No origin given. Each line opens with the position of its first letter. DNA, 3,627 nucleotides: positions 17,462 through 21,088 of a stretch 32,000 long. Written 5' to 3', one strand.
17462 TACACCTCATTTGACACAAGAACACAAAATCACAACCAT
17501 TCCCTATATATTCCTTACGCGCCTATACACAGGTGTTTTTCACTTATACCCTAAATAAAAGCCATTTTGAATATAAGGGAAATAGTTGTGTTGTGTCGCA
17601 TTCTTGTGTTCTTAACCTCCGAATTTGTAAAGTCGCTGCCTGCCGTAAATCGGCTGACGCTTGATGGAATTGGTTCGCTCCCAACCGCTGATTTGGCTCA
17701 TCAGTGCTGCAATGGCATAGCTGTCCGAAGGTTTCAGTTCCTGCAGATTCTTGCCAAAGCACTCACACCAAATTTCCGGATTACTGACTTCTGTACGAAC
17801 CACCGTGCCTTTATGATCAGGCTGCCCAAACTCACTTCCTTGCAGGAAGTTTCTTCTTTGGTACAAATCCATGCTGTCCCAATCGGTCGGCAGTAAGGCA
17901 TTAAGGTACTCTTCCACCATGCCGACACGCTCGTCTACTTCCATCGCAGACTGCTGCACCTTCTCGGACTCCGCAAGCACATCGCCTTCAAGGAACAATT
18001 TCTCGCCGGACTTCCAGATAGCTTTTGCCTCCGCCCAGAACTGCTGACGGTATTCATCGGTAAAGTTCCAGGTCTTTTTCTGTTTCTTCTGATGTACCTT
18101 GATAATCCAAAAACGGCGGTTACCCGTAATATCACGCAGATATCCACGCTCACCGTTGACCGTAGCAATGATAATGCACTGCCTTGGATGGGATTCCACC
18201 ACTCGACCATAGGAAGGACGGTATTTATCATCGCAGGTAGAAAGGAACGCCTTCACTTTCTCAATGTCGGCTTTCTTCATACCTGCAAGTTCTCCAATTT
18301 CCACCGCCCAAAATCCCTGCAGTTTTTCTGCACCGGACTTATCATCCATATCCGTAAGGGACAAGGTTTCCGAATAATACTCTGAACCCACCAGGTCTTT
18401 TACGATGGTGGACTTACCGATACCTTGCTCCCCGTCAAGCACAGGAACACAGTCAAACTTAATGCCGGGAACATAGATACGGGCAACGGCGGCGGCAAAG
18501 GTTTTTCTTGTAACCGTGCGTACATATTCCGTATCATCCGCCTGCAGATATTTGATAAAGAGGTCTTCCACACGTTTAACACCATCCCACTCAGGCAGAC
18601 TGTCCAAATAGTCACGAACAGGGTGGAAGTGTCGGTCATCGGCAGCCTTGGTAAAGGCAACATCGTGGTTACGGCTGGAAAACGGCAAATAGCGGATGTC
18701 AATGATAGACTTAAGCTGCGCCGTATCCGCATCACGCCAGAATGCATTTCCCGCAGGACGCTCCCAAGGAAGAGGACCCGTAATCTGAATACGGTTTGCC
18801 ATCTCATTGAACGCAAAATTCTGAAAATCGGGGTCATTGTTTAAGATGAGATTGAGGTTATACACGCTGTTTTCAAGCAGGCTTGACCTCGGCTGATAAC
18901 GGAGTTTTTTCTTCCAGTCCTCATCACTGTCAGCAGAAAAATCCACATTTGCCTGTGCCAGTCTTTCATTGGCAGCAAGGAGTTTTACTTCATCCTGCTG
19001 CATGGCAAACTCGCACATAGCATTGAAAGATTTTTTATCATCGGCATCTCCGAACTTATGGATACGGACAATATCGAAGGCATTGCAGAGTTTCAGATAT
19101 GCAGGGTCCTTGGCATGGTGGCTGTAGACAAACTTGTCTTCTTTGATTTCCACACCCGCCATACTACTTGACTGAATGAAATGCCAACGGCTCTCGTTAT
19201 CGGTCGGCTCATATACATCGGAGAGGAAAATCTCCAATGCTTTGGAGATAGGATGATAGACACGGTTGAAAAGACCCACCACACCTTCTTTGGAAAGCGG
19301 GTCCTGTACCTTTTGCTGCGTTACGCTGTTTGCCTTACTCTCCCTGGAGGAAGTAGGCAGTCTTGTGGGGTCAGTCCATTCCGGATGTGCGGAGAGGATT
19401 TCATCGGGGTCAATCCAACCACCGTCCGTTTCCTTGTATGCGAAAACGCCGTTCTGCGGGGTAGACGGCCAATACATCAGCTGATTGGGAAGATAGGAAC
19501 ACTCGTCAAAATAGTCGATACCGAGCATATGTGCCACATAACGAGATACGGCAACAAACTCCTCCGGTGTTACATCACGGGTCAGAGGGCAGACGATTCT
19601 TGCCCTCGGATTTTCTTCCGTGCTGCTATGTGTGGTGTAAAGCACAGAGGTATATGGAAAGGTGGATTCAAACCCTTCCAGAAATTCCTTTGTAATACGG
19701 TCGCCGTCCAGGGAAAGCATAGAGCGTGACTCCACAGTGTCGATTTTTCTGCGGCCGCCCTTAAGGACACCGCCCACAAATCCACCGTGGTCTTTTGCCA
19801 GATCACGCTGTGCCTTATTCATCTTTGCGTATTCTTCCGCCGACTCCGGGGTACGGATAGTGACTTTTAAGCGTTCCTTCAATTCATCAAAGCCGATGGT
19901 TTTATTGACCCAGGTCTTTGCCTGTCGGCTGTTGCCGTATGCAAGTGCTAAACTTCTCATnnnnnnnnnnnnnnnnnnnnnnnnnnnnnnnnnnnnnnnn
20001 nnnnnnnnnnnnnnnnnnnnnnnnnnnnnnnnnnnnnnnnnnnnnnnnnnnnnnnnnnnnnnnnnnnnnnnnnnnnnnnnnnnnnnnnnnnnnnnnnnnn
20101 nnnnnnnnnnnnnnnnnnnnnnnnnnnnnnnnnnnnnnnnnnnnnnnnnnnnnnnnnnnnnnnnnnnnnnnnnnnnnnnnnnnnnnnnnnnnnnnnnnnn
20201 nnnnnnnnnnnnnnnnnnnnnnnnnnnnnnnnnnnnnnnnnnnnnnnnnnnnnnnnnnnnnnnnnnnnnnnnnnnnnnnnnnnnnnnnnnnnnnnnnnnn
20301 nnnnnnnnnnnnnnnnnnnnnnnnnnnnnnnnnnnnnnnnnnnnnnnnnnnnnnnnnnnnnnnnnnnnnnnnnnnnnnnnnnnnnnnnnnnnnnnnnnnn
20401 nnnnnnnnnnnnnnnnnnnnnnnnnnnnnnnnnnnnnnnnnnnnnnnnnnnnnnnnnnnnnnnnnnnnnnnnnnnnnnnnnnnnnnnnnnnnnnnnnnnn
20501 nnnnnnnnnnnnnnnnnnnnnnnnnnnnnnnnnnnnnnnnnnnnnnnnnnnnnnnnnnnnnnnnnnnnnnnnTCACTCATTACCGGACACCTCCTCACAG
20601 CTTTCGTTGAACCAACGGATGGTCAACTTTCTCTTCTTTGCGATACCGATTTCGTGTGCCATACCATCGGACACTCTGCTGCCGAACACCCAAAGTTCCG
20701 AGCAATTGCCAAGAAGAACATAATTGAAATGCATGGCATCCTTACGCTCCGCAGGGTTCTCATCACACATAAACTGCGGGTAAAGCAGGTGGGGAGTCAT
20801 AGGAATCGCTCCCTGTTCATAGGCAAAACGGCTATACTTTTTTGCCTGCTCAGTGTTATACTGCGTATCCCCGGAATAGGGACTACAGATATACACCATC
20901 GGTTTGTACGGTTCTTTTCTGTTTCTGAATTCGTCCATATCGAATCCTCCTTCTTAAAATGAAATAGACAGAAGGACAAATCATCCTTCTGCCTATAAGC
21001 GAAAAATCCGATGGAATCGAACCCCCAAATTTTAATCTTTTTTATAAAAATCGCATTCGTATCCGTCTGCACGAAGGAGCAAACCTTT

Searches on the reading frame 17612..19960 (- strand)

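Call 30: search_protein_families(library=pfam, proteins=[window:17612-19960:-], max_evalue=0.001)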
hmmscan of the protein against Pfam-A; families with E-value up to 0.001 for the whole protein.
window:17612-19960:- (782 aa): 2 families
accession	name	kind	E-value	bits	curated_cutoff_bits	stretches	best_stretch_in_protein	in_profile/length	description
PF05272.17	VapE-like_dom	-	3.9e-76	255.7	25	1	452-673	1-216/217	Virulence-associated protein E-like domain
PF19263.5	DUF5906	-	1.6e-05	25.9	27.6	1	508-606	1-104/114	Family of unknown function (DUF5906)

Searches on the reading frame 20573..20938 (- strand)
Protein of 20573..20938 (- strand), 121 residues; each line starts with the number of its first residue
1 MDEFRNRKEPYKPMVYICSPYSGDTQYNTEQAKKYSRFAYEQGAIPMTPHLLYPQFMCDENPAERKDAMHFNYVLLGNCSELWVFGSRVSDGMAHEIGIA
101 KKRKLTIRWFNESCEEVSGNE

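Call 79: search_protein_families(library=pfam, proteins=[window:20573-20938:-], max_evalue=0.001)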
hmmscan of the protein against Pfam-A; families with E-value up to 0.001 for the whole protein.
window:20573-20938:- (121 aa): 2 families
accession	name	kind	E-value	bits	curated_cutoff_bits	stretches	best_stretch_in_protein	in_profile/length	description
PF24963.1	DUF7768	-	9.5e-41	138.5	26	1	13-110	1-98/98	Domain of unknown function (DUF7768)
PF14359.12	DUF4406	-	0.00029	21.6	22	1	14-107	2-89/91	Domain of unknown function (DUF4406)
